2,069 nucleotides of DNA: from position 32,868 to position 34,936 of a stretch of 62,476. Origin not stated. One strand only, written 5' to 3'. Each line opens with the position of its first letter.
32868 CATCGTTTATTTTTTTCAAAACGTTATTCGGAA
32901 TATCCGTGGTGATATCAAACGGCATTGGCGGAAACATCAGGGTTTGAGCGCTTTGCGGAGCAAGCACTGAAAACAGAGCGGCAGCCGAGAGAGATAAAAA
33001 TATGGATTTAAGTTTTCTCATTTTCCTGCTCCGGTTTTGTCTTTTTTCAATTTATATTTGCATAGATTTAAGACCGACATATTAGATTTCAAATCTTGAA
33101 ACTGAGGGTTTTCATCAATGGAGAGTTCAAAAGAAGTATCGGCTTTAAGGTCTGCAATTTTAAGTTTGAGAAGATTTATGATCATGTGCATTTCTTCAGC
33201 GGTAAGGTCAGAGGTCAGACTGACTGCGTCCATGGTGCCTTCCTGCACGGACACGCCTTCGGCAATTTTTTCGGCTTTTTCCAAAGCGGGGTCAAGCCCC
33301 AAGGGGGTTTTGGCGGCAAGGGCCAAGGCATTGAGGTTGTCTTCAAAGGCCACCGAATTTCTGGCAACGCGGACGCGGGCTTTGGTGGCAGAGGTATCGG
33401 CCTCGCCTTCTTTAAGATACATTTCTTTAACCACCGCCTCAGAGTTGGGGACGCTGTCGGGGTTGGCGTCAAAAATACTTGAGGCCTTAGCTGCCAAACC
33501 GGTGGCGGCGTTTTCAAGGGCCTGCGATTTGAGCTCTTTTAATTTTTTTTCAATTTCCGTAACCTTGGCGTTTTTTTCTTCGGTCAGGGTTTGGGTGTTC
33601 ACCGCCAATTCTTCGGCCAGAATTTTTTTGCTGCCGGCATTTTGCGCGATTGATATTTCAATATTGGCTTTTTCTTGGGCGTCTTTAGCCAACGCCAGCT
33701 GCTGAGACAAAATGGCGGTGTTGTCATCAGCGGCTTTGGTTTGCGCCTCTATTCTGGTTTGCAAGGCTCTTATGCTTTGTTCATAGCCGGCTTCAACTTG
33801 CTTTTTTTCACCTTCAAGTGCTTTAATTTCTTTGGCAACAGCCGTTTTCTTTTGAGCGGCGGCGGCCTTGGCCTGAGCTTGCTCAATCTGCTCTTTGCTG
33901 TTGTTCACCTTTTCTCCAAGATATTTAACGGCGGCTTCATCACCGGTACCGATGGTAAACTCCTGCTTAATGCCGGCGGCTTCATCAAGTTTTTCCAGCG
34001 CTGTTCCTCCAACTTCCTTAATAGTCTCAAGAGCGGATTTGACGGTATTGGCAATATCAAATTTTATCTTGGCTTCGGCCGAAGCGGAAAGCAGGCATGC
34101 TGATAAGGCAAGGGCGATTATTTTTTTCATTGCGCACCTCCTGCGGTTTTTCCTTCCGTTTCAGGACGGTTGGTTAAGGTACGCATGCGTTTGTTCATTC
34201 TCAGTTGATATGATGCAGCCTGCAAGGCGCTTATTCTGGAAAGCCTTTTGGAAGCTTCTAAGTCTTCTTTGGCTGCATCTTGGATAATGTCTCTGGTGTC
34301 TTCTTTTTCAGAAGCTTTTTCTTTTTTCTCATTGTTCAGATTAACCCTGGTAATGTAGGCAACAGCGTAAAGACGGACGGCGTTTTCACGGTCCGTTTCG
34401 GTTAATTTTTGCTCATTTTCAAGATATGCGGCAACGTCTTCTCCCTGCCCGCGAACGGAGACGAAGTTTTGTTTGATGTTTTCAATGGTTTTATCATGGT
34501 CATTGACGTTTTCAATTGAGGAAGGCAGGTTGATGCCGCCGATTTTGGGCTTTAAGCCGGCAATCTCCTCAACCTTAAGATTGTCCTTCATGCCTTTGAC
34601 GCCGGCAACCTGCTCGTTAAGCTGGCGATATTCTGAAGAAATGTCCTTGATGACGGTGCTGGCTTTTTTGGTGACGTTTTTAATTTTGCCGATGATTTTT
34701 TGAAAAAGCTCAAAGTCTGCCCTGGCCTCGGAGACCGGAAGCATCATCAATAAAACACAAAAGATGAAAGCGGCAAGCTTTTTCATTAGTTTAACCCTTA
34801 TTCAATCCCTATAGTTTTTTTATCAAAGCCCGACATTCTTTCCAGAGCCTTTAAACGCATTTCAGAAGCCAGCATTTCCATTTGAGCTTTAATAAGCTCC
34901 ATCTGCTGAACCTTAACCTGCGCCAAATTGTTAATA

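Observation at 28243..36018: Four secreted coiled-coil proteins (406, 219, 370 and 1592 aa) occupy the virB5/virB6 slot between virB4 and virB8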

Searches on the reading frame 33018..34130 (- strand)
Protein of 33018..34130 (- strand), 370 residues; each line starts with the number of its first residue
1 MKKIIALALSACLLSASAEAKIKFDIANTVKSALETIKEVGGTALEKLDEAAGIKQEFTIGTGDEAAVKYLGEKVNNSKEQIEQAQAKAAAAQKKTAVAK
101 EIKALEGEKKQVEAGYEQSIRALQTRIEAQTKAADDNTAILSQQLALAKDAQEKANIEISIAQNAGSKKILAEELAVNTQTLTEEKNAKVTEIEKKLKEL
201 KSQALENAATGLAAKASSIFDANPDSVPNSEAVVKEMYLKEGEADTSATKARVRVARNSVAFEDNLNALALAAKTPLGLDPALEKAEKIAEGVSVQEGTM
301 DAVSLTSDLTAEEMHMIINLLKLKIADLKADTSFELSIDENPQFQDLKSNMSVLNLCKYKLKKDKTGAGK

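Call 4: search_protein_families(library=pfam, proteins=[window:33018-34130:-], max_evalue=1)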
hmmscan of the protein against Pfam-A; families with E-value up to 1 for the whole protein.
window:33018-34130:- (370 aa): 1 family
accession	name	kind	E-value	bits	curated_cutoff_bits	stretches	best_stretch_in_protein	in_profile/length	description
PF06125.17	DUF961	-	0.52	11.3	25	1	129-173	23-67/100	Bacterial protein of unknown function (DUF961)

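Call 5: search_protein_families(library=ncbifam, proteins=[window:33018-34130:-], max_evalue=1)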
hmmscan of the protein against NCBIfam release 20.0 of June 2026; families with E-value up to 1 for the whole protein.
window:33018-34130:- (370 aa): 3 families
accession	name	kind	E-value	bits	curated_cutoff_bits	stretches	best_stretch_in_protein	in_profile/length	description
NF045620.1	Sfum_1244_fam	hypoth_equivalog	0.023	13.6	150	1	79-210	189-318/339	Sfum_1244 family protein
NF045780.1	TrlF_fam_ATP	equivalog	0.19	10.4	350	1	30-215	514-698/944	TrlF family AAA-like ATPase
TIGR03629.1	uS13_arch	equivalog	0.66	10.2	175.55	1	25-83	14-72/144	30S ribosomal protein S13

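Call 24: search_solved_structures(query=A3, max_evalue=10)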
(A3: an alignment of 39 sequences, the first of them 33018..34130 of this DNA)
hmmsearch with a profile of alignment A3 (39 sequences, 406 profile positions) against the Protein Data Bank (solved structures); distinct sequences matched with E-value up to 10: 85 (the best 60 are shown).
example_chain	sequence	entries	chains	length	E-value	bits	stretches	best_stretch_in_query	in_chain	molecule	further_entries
7y9n_A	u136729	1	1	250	8.6e-05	25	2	179-263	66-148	Spike protein S2',5HB-H2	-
5xg2_A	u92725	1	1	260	0.00063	22.1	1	79-230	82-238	Chromosome partition protein Smc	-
7zr2_A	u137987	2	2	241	0.0011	21.4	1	72-263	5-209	Spike protein S2',Chimeric protein mimic of SARS-CoV-2 Spike HR1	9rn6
8qox_B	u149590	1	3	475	0.0015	20.9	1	145-248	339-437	Conserved membrane protein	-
1ls4_A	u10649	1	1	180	0.0019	20.5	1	125-244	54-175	Apolipophorin-III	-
4lin_A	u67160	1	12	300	0.0044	19.3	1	87-243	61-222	Tail needle protein gp26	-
1aep_A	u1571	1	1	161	0.007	18.7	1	127-244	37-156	APOLIPOPHORIN III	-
3iox_A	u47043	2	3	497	0.014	17.7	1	127-286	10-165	AgI/II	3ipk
6tzl_A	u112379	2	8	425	0.024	16.9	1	179-286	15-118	Surface protein adhesin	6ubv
4hse_A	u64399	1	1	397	0.025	16.9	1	101-228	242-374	Chaperone protein ClpB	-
1ez3_A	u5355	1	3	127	0.026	16.8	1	151-230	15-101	SYNTAXIN-1A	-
8j07_i6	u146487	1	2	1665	0.037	16.3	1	172-283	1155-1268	Cilia- and flagella-associated protein 43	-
22vl_p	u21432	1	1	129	0.038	16.3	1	87-173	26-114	ATP synthase subunit b', chloroplastic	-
2gsl_A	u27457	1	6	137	0.039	16.2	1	204-276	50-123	Hypothetical protein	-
6pts_A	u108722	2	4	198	0.044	16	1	61-163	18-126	Apolipoprotein A-I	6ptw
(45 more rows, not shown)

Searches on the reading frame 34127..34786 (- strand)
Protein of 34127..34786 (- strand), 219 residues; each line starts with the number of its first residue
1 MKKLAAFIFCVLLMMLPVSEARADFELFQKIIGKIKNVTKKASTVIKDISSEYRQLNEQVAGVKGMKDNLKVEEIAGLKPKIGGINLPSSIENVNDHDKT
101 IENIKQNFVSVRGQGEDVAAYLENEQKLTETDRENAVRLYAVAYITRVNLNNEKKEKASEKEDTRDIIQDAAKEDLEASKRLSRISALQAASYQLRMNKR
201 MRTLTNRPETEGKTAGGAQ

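Call 4: search_protein_families(library=pfam, proteins=[window:34127-34786:-], max_evalue=1)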
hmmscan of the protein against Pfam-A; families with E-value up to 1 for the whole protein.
window:34127-34786:- (219 aa): 3 families
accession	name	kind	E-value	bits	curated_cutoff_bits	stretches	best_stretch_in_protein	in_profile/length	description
PF01935.23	DUF87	-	0.0039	17.7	23.2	1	31-199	43-173/220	Helicase HerA, central domain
PF18706.7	ISPD_C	-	0.033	14.3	32.6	1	92-174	36-118/148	D-ribitol-5-phosphate cytidylyltransferase C-terminal domain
PF04639.17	Baculo_E56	-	0.048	13.4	28.9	1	143-218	14-87/293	Baculoviral E56 protein, specific to ODV envelope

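Call 5: search_protein_families(library=ncbifam, proteins=[window:34127-34786:-], max_evalue=1)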
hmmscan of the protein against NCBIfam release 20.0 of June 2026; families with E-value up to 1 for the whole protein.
window:34127-34786:- (219 aa): 0 families

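Call 23: search_solved_structures(query=A2, max_evalue=10)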
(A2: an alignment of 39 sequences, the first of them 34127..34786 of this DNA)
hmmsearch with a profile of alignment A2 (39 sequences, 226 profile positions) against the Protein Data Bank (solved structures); distinct sequences matched with E-value up to 10: 49.
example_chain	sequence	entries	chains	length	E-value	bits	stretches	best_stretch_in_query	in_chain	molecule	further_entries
9o19_X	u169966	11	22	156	3.6e-05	26.6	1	7-107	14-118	ATP synthase subunit b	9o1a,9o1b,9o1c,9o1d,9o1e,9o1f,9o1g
5zuv_A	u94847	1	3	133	0.0012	21.5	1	29-118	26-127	Spike glycoprotein,Spike glycoprotein,inhibitor EK1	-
7zr2_A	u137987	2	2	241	0.0043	19.8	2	23-106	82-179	Spike protein S2',Chimeric protein mimic of SARS-CoV-2 Spike HR1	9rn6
2ixr_A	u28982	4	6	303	0.0043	19.7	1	19-81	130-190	MEMBRANE ANTIGEN | PUTATIVE MEMBRANE ANTIGEN | Translocator protein bipD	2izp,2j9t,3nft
7p47_B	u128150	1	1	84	0.0062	19.2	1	30-106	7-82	Structural maintenance of chromosomes protein 5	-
3zmf_A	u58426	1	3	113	0.013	18.1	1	30-132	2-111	GENERAL CONTROL PROTEIN GCN4, PUTATIVE INNER MEMBRANE PROTEIN, GENERAL CONTROL PROTEIN GCN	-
2jua_A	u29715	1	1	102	0.015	18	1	27-102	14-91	de novo protein S836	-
2d1l_A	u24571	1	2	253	0.026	17.2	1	32-122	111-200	Metastasis suppressor protein 1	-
4zry_B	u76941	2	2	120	0.049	16.3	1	35-88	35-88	Keratin, type II cytoskeletal 1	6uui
1p68_A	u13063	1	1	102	0.098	15.3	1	41-79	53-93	De novo designed protein S-824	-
8ek4_A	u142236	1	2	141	0.1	15.3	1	24-82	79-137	Ice-binding protein TIP-99a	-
5yl9_A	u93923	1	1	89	0.13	15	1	26-84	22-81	Spike glycoprotein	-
8iom_A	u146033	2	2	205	0.14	14.8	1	54-153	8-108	Colicin 1B | Colicin Ib protein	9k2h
7c53_A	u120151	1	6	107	0.26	13.9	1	32-118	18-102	Spike protein S2',pan-CoVs inhibitor EK1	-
2ynz_A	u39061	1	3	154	0.28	13.8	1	30-109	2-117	GENERAL CONTROL PROTEIN GCN4, PUTATIVE INNER MEMBRANE PROTEIN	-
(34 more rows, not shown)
